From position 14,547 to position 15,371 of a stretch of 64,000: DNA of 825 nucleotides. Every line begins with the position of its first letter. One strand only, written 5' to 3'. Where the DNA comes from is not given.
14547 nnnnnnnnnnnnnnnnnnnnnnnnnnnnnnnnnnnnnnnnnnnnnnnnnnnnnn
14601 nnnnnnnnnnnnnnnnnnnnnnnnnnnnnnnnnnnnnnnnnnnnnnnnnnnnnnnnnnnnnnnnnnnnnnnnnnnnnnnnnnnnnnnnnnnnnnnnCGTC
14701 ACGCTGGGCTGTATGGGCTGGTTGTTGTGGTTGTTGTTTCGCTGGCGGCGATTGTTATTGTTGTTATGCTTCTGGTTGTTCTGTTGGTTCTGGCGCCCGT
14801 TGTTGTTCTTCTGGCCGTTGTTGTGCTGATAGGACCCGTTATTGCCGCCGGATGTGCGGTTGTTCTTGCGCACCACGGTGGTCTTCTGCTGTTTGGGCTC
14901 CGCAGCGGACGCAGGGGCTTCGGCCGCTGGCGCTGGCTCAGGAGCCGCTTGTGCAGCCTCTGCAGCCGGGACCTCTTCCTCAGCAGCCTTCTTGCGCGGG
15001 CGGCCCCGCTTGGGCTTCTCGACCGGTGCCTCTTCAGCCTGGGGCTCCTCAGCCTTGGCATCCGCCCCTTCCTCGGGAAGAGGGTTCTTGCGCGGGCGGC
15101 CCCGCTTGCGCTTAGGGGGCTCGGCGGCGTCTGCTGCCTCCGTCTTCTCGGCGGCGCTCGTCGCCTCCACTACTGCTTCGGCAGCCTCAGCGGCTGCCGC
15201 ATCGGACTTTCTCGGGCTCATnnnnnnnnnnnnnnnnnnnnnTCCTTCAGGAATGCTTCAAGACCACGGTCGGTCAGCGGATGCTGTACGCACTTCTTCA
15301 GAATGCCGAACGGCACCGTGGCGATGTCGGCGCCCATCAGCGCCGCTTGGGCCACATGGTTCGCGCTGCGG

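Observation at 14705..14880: Asn/Gln-rich prion-like tract inside Rho of a high-GC organism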

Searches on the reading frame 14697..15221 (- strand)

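Call 41: search_protein_families(library=pfam, proteins=[window:14697-15221:-], max_evalue=10)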
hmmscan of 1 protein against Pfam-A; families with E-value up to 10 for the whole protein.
seq(175 aa): 2 families
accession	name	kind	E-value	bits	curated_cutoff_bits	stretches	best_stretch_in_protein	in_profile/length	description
PF02178.24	AT_hook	-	0.022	15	17.4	2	37-47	1-11/13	AT hook motif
PF14621.11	RFX5_DNA_bdg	-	0.17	12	27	2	20-47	51-78/219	RFX5 DNA-binding domain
